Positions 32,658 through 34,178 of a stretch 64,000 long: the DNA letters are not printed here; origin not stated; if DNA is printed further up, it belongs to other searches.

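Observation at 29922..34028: Candidate cytoplasmic flavinylation module: Rgg regulator, signal-peptide-less ApbE and two NAD(P)H-FMN reductases, one ending in three tandem flavinylation-like motifs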

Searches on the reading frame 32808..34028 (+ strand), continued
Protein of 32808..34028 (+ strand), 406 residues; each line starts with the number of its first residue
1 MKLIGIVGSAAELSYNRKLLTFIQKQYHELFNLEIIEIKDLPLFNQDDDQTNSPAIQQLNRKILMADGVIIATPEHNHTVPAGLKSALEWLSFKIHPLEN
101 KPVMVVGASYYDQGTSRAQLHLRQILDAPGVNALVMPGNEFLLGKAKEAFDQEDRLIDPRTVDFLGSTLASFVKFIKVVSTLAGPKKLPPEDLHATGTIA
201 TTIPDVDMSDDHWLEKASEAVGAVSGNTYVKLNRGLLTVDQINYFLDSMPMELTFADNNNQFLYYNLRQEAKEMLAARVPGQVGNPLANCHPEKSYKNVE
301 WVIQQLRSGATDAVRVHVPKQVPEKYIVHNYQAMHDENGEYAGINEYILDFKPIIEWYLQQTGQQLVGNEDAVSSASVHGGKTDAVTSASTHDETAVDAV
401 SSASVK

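Call 22: search_dna_similar(query=window:32808-34025:+, collection=plasmids, mode=protein, max_rows=40, rows=spread)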
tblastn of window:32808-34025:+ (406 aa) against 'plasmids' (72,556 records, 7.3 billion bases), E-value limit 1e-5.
Records with a match: 615; places in all: 702; records where one place covers at least 80% of the query: 102.
Best place of each record, by identity: >=99% 56; 95-99% 1; 80-90% 30; <60% 528.
By first word of the organism name: Rhizobium 135; Ralstonia 135; Enterococcus 87; Pantoea 55; Paracoccus 20; Priestia 12; Sinorhizobium 11; Lactococcus 8; Burkholderia 8; Azospirillum 8; and 59 more.
By predicted mobility (MOB-suite, as given by PLSDB): non-mobilizable 303; conjugative 165; mobilizable 147.
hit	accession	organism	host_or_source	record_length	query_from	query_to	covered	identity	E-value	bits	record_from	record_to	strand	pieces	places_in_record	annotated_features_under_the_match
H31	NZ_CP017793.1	Enterococcus faecium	Homo sapiens,Peritoneal fluid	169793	1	406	100%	100.0%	0e+0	843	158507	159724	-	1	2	NAD(P)H-dependent oxidoreductase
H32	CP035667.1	Enterococcus faecium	Homo sapiens,isolate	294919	1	406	100%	100.0%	0e+0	843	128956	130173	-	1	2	NAD(P)H-dependent oxidoreductase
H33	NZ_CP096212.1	Enterococcus faecium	Homo sapiens,blood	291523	1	406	100%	100.0%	0e+0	843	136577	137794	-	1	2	NAD(P)H-dependent oxidoreductase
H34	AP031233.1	Enterococcus faecium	-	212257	1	406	100%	100.0%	0e+0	843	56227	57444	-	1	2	NADPH-dependent oxidoreductase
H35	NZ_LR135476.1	Enterococcus faecium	-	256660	1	406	100%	83.8%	0e+0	1019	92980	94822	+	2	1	NAD(P)H-dependent oxidoreductase | NADPH-dependent FMN reductase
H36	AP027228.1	Enterococcus faecium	Homo sapiens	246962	1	406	100%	83.8%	0e+0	1019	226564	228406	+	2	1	FMN reductase | oxidoreductase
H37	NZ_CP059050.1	Lactococcus lactis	cell culture,Cheese product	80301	1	392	97%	55.0%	6e-148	647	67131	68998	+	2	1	NAD(P)H-dependent oxidoreductase | NADPH-dependent FMN reductase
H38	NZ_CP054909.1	Pantoea ananatis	-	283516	1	180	44%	37.3%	8e-22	105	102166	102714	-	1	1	NADPH-dependent FMN reductase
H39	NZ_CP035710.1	Sphaerotilus sulfidivorans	cell culture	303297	2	194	48%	33.8%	3e-20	100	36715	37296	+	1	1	NADPH-dependent FMN reductase | pitrilysin family protein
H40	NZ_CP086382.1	Deinococcus radiophilus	Harpadon nehereus,cell culture,2 Mrad ...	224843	1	177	44%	35.2%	6e-22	105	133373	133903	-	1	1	NADPH-dependent FMN reductase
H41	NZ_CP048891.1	Priestia megaterium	culture,agricultural soil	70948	2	176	43%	34.4%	2e-15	86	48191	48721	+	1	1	NADPH-dependent FMN reductase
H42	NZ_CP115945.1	Ralstonia syzygii R24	Syzygium aromaticum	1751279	6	175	42%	34.6%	9e-17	90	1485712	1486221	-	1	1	none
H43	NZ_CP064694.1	Bradyrhizobium sp. 187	Acmispon strigosus,cell culture,root ...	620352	6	176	42%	34.1%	3e-15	86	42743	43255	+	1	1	NAD(P)H-dependent oxidoreductase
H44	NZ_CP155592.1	Ralstonia solanacearum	Musa sp.,cell culture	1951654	6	175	42%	33.7%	2e-16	89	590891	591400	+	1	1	none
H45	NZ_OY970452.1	Pantoea sp. Nvir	-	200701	41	184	35%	39.0%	5e-17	91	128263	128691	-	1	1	NADPH-dependent FMN reductase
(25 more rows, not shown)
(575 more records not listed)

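Call 23: get_annotated_region(hit=H37, flank=6000)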
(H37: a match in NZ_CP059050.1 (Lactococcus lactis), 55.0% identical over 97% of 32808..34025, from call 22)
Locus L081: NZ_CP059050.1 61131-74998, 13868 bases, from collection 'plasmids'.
description: Lactococcus lactis strain N8 plasmid pLLN8-1, complete sequence
organism: Lactococcus lactis (NCBI taxid 1358)
taxonomy: Bacteria; Bacillota; Bacilli; Lactobacillales; Streptococcaceae; Lactococcus; Lactococcus lactis
host: -; source: cell culture,Cheese product; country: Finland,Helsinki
typing (MOB-suite, as given by PLSDB): mobilizable; replicon rep_cluster_2422; relaxase MOB_Unknown
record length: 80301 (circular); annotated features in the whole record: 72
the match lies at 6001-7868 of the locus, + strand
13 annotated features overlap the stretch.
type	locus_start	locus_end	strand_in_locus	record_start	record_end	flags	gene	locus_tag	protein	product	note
CDS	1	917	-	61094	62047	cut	-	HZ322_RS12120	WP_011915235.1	ribonucleotide-diphosphate reductase subunit beta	GO:0009263 - deoxyribonucleotide biosynthetic process [Evidence IEA]; GO:0006260 - DNA replication [Evidence IEA]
CDS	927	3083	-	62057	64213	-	nrdE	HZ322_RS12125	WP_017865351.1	class 1b ribonucleoside-diphosphate reductase subunit alpha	GO:0006260 - DNA replication [Evidence IEA]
CDS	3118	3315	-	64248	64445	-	-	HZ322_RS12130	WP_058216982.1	DUF1971 domain-containing protein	-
CDS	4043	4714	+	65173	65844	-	-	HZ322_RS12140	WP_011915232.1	Crp/Fnr family transcriptional regulator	GO:0006355 - regulation of DNA-templated transcription [Evidence IEA]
CDS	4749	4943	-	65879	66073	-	-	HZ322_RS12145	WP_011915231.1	hypothetical protein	-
CDS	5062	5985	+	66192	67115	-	-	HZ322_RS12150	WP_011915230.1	FAD:protein FMN transferase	GO:0017013 - protein flavinylation [Evidence IEA]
CDS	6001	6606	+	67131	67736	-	-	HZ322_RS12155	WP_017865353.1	NADPH-dependent FMN reductase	-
CDS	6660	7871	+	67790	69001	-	-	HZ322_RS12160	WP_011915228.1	NAD(P)H-dependent oxidoreductase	-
CDS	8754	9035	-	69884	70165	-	-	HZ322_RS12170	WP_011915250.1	hypothetical protein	-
CDS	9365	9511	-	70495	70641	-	-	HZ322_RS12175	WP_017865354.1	hypothetical protein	-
CDS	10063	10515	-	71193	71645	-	-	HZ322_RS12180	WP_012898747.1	GNAT family N-acetyltransferase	-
CDS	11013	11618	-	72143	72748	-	-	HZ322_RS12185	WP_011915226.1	helix-turn-helix transcriptional regulator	-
CDS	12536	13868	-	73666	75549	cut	pepO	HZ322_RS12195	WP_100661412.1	endopeptidase PepO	-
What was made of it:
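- Closest known: ApbE-flavinylated FMN_red proteins. Same: L. lactis has an orthologous operon with the same gene order: apbE, FMN_red, FMN_red-PAS_10-tail (call 23).
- L. lactis has a Crp/Fnr regulator at that position (call 23).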

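Call 24: list_cluster_members(proteins=[L081:6660-7868:+, L081:6001-6603:+, window:32808-34025:+])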
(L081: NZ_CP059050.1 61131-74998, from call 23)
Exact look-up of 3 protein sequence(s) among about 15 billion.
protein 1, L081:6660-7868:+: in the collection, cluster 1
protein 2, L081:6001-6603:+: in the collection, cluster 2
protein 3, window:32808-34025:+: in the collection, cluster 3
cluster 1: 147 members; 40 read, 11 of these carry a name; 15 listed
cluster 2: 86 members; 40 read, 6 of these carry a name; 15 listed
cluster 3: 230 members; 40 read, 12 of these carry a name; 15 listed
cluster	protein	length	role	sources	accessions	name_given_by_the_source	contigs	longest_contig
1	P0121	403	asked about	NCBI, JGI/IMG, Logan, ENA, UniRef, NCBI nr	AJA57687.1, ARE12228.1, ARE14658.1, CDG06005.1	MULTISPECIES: NAD(P)H-dependent oxidoreductase [Bacillota] | DUF438 domain-containing protein | NAD(P)H-dependent oxidoreductase n=10 Tax=Lactococcus lactis TaxID=1358 RepID=A4VCA9_9LACT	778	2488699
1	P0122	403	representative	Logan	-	-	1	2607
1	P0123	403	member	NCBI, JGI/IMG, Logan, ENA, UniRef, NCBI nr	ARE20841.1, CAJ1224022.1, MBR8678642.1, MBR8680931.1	NAD(P)H-dependent oxidoreductase [Lactococcus lactis subsp. lactis] | DUF438 domain-containing protein | NAD(P)H-dependent oxidoreductase n=5 Tax=Lactococcus lactis TaxID=1358 ...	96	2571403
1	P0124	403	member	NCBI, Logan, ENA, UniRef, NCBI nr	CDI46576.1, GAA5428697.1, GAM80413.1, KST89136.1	NAD(P)H-dependent oxidoreductase [Lactococcus lactis] | NAD(P)H-dependent oxidoreductase n=2 Tax=Lactococcus lactis TaxID=1358 ...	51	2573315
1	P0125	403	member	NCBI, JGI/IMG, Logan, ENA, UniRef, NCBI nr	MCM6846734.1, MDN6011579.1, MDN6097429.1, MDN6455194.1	NAD(P)H-dependent oxidoreductase [Lactococcus lactis] | NAD(P)H-dependent oxidoreductase n=2 Tax=Lactococcus lactis TaxID=1358 RepID=UPI0020731C1C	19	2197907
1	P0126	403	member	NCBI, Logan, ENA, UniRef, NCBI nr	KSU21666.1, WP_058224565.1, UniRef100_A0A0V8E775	Fumarate reductase flavoprotein subunit precursor [Lactococcus lactis subsp. lactis] | Fumarate reductase flavoprotein subunit n=1 Tax=Lactococcus lactis subsp. lactis ... | NAD(P)H-dependent oxidoreductase [Lactococcus lactis]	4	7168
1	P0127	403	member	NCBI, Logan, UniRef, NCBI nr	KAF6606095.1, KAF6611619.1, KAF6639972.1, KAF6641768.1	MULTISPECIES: NAD(P)H-dependent oxidoreductase [unclassified Lactococcus] | NAD(P)H-dependent oxidoreductase n=1 Tax=unclassified Lactococcus TaxID=2643510 ...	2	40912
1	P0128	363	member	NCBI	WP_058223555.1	NAD(P)H-dependent oxidoreductase, partial [Lactococcus lactis]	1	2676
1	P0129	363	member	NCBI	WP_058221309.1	NAD(P)H-dependent oxidoreductase, partial [Lactococcus lactis]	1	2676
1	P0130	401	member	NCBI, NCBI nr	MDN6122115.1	MAG: NAD(P)H-dependent oxidoreductase, partial [Lactococcus lactis] | NAD(P)H-dependent oxidoreductase [Lactococcus lactis]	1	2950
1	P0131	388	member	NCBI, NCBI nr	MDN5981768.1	MAG: NAD(P)H-dependent oxidoreductase, partial [Lactococcus lactis] | NAD(P)H-dependent oxidoreductase [Lactococcus lactis]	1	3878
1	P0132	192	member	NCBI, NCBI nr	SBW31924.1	Putative oxidoreductase (plasmid) [Lactococcus lactis subsp. lactis] | Putative oxidoreductase [Lactococcus lactis subsp. lactis]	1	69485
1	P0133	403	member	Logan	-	-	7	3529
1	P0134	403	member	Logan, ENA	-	-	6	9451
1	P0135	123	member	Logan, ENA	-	-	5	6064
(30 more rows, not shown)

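Call 45: predict_structure(alignment_id=A2)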
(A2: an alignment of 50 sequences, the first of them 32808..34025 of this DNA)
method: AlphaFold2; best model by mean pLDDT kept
length: 406 residues; sequences in the alignment: 50
mean_pLDDT: 77.0   pTM: 0.50
mean pLDDT of the five models: 77.0, 66.0, 61.4, 61.1, 59.7
residues with pLDDT >= 90: 92; 70-90: 221; 50-70: 54; < 50: 39
segments of 3 or more residues with pLDDT < 50: 369-406
pLDDT, mean of each block of 10 residues (from residue 1): 85 82 94 88 87 89 90 68 84 85 86 63 68 75 87 92 93 88 62 84 82 86 92 93 85 84 75 65 70 81 85 76 72 90 87 83 69 29 27 28 28
secondary structure, 60 per line:
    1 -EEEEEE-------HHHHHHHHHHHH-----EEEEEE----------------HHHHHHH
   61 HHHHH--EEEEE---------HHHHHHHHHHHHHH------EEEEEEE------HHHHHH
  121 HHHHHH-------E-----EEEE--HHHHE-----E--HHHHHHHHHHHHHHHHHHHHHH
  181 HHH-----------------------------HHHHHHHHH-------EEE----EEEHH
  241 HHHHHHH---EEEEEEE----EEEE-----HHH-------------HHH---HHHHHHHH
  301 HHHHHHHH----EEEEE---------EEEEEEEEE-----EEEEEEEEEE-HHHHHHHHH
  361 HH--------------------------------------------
elements in order: E2-7 H15-26 E32-37 H54-65 E68-72 H82-95 E102-108 H115-126 E140-143 H146-149 H159-183 H213-221 E229-231 E236-238 H239-247 E251-257 E262-265 H293-308 E313-317 E327-335 E341-350 H352-362
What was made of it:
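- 32808..34028 (+): FMN_red + PAS_10 fusion with a flavinylation tail (406 aa). AlphaFold shows two folded domains and a disordered tail at residues 369-406 (call 45).
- Disorder: the tail has pLDDT below 50 in the model (call 45).
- Tried and rejected: The tail is disordered, pTM is 0.50, and coordinates were not accessible (call 45).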

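Call 47: fold_search(model_id=the predicted structure, library=pdb)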
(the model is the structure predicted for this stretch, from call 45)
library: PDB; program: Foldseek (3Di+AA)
matches with E <= 10: 1430; with E <= 0.001: 152
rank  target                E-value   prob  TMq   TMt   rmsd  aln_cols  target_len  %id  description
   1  2qkp_A                5.7e-13  1.00  0.31  0.84   2.5       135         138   34  Crystal structure of C-terminal domain of SMU_1151c from Streptococcus mutans (released 2007-07-24)
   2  2qkp_D                8.1e-13  1.00  0.30  0.85   2.3       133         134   34  Crystal structure of C-terminal domain of SMU_1151c from Streptococcus mutans (released 2007-07-24)
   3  2qkp_B                8.6e-13  1.00  0.30  0.83   2.4       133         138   34  Crystal structure of C-terminal domain of SMU_1151c from Streptococcus mutans (released 2007-07-24)
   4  1rtt                  2.7e-12  1.00  0.37  0.82   2.6       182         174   31  Crystal structure determination of a putative NADH-dependent reductase using sulfur anomalous signal (released 2004-08-17)
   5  3svl_A                1.2e-11  1.00  0.39  0.84   2.6       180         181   36  Structural basis of the improvement of ChrR - a multi-purpose enzyme (released 2012-05-30)
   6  3svl_B                2.0e-11  1.00  0.39  0.84   2.5       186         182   34  Structural basis of the improvement of ChrR - a multi-purpose enzyme (released 2012-05-30)
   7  2q62_D                2.9e-11  1.00  0.36  0.60   3.7       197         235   20  Crystal Structure of ArsH from Sinorhizobium meliloti (released 2007-12-11)
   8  3cax                  3.9e-11  1.00  0.29  0.33  24.7       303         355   15  Crystal structure of uncharacterized protein PF0695 (released 2008-03-18)
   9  2q62_A                4.1e-11  1.00  0.37  0.65   3.7       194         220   21  Crystal Structure of ArsH from Sinorhizobium meliloti (released 2007-12-11)
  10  2q62_G                4.1e-11  1.00  0.36  0.64   3.7       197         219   20  Crystal Structure of ArsH from Sinorhizobium meliloti (released 2007-12-11)
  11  2q62_F                5.2e-11  1.00  0.37  0.64   3.9       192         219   20  Crystal Structure of ArsH from Sinorhizobium meliloti (released 2007-12-11)
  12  3s2y_A                5.5e-11  1.00  0.39  0.82   2.6       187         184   31  Crystal structure of a chromate/uranium reductase from Gluconacetobacter hansenii (released 2012-05-30)
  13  2q62_C                7.4e-11  1.00  0.36  0.64   3.7       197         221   20  Crystal Structure of ArsH from Sinorhizobium meliloti (released 2007-12-11)
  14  2q62_B                8.8e-11  1.00  0.36  0.63   3.7       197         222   20  Crystal Structure of ArsH from Sinorhizobium meliloti (released 2007-12-11)
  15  3s2y_B                9.3e-11  1.00  0.40  0.84   2.5       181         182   31  Crystal structure of a chromate/uranium reductase from Gluconacetobacter hansenii (released 2012-05-30)
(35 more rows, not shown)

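Call 50: find_encoding_contigs(protein=window:32808-34028:+, flank=7000, max_places=8)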
Protein window:32808-34028:+ (406 aa): 27 contigs read that carry it; 8 places shown.
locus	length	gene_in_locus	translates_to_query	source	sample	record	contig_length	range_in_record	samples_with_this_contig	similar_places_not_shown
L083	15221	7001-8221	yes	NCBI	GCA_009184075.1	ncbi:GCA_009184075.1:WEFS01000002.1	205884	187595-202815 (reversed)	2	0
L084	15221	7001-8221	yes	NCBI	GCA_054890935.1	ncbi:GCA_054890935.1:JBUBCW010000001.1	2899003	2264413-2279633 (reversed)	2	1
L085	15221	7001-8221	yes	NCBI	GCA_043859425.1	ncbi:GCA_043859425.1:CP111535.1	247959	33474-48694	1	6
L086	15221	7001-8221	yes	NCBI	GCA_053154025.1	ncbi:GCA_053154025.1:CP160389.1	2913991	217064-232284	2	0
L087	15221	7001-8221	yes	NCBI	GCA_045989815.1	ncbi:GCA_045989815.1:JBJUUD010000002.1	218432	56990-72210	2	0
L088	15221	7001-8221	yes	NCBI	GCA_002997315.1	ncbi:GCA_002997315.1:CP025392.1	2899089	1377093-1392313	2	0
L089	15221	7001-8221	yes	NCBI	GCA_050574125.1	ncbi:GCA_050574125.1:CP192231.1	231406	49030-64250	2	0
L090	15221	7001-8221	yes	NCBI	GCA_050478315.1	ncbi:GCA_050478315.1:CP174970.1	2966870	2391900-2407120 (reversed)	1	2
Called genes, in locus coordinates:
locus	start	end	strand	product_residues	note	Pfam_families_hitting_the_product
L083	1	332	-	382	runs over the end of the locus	PF12323:HTH_OrfB_IS605, PF01385:OrfB_IS605, PF07282:Cas12f1-like_TNB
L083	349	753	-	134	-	PF01797:Y1_Tnp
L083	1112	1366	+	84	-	-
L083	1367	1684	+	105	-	PF05016:ParE_toxin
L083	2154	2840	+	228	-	PF00665:rve, PF13610:DDE_Tnp_IS240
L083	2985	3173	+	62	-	-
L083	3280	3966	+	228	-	PF00665:rve, PF13610:DDE_Tnp_IS240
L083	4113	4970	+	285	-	PF01381:HTH_3, PF12844:HTH_19 (weak)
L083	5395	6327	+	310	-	PF02424:ApbE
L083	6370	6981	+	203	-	PF03358:FMN_red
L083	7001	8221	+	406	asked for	PF02525:Flavodoxin_2 (weak), PF03358:FMN_red, PF13596:PAS_10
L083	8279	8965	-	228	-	PF00665:rve, PF13610:DDE_Tnp_IS240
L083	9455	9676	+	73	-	PF01381:HTH_3 (weak), PF13443:HTH_26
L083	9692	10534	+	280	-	PF27257:HI_0787_N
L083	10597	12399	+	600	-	PF00929:RNase_T, PF13482:RNase_H_2 (faint), PF16473:Rv2179c-like (weak)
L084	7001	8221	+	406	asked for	PF02525:Flavodoxin_2 (weak), PF03358:FMN_red, PF13596:PAS_10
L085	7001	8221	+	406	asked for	PF02525:Flavodoxin_2 (weak), PF03358:FMN_red, PF13596:PAS_10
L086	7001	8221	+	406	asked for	PF02525:Flavodoxin_2 (weak), PF03358:FMN_red, PF13596:PAS_10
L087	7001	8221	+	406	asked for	PF02525:Flavodoxin_2 (weak), PF03358:FMN_red, PF13596:PAS_10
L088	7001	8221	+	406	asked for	PF02525:Flavodoxin_2 (weak), PF03358:FMN_red, PF13596:PAS_10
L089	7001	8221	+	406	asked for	PF02525:Flavodoxin_2 (weak), PF03358:FMN_red, PF13596:PAS_10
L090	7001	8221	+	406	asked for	PF02525:Flavodoxin_2 (weak), PF03358:FMN_red, PF13596:PAS_10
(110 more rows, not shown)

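Call 63: search_protein_representatives(protein=window:32808-34025:+)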
Query: 406 residues. Proteins with E-value up to 0.001 (for the whole library): 5752; up to 1e-10: 1514; up to 1e-30: 99. The best 150 are listed.
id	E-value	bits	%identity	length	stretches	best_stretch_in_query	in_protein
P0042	2.6e-188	642.2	51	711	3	1-405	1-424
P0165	2.0e-145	501.0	58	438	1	1-404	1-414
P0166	1.7e-118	412.3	49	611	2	185-401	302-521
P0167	2.4e-109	382.2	50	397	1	1-392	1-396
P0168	7.3e-105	367.5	59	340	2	1-197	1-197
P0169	1.0e-100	353.8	49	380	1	1-393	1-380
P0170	2.9e-86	306.3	55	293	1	126-402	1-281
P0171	9.7e-86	304.6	43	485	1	1-397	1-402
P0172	3.4e-83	296.2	47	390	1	2-392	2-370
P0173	3.2e-80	286.4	52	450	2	1-189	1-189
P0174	5.2e-70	252.8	64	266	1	1-184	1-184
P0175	1.1e-66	241.9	59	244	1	191-391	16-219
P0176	1.2e-66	241.7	54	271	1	1-218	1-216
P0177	1.1e-65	238.6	59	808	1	1-188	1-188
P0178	1.1e-65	238.6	66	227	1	1-170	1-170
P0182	2.9e-61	224.0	55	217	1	1-182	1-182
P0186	4.0e-58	213.6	53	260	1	1-186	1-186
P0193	7.7e-53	196.2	53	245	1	1-182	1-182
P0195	2.9e-52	194.4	51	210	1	198-387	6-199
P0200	2.6e-46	174.8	49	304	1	1-183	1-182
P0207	6.6e-45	170.1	47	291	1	1-186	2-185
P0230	2.3e-38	148.6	42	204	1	1-181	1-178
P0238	2.6e-36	141.8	39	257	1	1-228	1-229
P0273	2.1e-28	115.8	40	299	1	1-172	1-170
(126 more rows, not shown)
